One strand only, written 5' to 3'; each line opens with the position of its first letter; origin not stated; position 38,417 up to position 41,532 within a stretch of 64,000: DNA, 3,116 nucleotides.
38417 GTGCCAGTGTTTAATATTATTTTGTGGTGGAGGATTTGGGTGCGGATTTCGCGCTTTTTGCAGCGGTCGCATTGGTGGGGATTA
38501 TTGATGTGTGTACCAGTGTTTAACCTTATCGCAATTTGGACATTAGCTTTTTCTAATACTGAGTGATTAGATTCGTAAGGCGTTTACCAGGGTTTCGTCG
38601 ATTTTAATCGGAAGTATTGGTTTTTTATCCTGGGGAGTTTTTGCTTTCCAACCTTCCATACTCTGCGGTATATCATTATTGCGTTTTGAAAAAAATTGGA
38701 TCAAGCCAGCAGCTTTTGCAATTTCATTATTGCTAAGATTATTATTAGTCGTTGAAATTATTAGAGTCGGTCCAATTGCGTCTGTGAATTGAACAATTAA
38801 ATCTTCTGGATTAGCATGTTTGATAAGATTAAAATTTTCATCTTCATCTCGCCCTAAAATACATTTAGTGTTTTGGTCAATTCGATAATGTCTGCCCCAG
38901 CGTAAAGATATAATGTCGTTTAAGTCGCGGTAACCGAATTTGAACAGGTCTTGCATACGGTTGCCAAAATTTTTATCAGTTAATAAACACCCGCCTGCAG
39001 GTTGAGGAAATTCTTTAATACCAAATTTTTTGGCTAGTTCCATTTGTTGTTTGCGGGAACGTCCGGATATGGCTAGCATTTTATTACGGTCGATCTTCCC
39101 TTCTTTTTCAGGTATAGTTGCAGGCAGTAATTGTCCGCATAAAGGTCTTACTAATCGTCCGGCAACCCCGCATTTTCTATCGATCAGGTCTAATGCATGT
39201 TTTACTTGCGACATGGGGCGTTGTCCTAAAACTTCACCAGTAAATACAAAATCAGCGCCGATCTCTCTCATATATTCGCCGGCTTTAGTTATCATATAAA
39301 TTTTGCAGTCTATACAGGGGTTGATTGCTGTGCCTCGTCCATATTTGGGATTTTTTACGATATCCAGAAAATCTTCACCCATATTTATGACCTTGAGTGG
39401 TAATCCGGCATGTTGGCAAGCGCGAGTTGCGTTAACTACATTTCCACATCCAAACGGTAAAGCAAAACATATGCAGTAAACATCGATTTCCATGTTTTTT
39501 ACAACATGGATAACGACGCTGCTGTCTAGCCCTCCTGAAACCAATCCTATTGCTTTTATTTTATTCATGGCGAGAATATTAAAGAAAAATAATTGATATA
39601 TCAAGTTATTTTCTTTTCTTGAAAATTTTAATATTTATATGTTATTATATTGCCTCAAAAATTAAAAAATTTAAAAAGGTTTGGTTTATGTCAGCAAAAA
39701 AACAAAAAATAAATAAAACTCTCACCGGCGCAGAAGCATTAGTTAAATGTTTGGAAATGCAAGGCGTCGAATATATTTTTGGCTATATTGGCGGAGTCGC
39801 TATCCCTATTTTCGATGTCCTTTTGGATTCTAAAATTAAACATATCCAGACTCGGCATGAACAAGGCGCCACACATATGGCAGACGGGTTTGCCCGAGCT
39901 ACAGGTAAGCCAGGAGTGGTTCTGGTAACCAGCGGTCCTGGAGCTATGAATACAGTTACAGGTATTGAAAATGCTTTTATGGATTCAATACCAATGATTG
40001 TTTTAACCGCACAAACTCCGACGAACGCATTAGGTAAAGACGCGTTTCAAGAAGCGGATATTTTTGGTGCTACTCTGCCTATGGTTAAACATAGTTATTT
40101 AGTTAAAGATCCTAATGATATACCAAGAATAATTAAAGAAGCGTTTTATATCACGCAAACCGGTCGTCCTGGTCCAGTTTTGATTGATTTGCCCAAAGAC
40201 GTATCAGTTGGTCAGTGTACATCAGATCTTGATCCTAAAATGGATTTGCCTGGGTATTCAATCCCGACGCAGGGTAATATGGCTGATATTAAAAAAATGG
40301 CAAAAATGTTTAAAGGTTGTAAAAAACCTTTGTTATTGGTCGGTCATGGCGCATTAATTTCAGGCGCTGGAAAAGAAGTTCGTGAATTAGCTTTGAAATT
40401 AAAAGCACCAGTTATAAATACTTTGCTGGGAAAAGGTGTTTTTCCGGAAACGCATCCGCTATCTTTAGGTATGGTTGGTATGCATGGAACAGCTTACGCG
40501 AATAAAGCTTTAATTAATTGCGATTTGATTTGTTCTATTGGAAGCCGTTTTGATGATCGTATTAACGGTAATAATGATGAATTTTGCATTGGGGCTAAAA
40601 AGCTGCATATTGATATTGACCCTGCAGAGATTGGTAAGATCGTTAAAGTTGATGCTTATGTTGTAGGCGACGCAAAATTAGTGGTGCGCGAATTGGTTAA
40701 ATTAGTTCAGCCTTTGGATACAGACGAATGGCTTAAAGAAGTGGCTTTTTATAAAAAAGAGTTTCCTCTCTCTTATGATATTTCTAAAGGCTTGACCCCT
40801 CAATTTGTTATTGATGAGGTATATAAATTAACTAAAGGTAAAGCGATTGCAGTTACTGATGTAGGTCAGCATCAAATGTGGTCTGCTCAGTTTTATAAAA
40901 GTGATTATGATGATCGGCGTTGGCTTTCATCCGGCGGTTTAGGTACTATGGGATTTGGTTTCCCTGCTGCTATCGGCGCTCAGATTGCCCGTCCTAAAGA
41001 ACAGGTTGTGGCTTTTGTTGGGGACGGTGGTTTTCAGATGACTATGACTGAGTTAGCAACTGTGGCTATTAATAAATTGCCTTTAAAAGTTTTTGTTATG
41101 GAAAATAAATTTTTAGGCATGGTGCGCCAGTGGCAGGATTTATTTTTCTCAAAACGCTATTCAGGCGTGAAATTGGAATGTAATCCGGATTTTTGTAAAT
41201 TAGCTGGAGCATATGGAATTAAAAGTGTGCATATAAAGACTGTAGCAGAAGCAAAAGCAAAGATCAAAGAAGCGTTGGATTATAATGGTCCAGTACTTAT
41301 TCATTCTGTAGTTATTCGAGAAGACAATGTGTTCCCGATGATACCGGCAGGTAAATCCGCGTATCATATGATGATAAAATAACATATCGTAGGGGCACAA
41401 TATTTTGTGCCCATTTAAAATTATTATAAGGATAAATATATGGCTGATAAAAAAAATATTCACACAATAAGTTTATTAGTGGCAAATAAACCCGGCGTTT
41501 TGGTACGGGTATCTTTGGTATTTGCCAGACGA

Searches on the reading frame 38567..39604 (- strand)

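Call 68: search_protein_families(library=ncbifam, proteins=[window:38567-39604:-], max_evalue=1e-10)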
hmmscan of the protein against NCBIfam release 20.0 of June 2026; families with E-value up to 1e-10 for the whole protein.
window:38567-39604:- (345 aa): 0 families

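Call 79: search_protein_families(library=pfam, proteins=[window:38567-39604:-], max_evalue=0.0001)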
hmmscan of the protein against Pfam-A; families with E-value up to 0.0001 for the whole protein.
window:38567-39604:- (345 aa): 3 families
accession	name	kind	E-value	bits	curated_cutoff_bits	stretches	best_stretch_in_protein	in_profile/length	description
PF18297.6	NFACT-R_2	-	8.3e-11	42.4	26.9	1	237-311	1-72/104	NFACT protein RNA binding domain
PF03054.22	tRNA_Me_trans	-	8.5e-07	29.3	20.6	1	20-123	5-125/202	tRNA methyl transferase HUP domain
PF02568.20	ThiI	-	6.5e-05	23.1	20.5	0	17-157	5-146/197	Thiamine biosynthesis protein (ThiI)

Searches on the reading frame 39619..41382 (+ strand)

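Call 68: search_protein_families(library=ncbifam, proteins=[window:39619-41382:+], max_evalue=1e-10)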
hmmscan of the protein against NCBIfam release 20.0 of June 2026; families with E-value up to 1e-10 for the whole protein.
window:39619-41382:+ (587 aa): 52 families (the best 25 are shown)
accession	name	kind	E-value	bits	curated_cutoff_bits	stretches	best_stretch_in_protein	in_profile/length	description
TIGR00118.1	acolac_lg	equivalog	2.7e-226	752.4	538.35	1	35-585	1-554/557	biosynthetic-type acetolactate synthase large subunit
NF005824.0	PRK07710.1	equivalog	2.6e-219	729.3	976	1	25-584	7-567/573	acetolactate synthase large subunit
NF004710.0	PRK06048.1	equivalog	1.6e-218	726.7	976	1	32-581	5-553/561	acetolactate synthase large subunit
NF005228.0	PRK06725.1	equivalog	3.9e-207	688.9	991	1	30-587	11-567/571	acetolactate synthase large subunit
NF005651.0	PRK07418.1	subfamily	9.5e-205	681.4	942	1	24-585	8-579/617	acetolactate synthase large subunit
NF004919.0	PRK06276.1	equivalog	4.9e-201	669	866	1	36-583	2-555/582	acetolactate synthase large subunit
NF005860.0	PRK07789.1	equivalog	1.2e-197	658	881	1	24-585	23-598/615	acetolactate synthase large subunit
NF005584.0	PRK07282.1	equivalog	2.5e-187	623.9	970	1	27-585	2-560/566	acetolactate synthase large subunit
NF006319.0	PRK08527.1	equivalog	3.7e-186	619.9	905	1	33-586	2-559/565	acetolactate synthase large subunit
NF006581.0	PRK09107.1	equivalog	7e-185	615.7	974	1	27-586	3-574/595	acetolactate synthase 3 large subunit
NF006524.0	PRK08978.1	equivalog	1.4e-183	611.1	738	1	36-585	2-544/548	acetolactate synthase 2 catalytic subunit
NF006525.0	PRK08979.1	equivalog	1.6e-178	594.6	1084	1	34-585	3-565/572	acetolactate synthase 3 large subunit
NF005058.0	PRK06466.1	equivalog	2.3e-178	594.3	951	1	34-586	3-568/574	acetolactate synthase 3 large subunit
NF006016.1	PRK08155.1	equivalog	7.5e-175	582.5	870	1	34-585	2-552/554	acetolactate synthase large subunit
NF005409.0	PRK06965.1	equivalog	3.2e-174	580.6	1035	1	25-586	11-582/587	acetolactate synthase 3 catalytic subunit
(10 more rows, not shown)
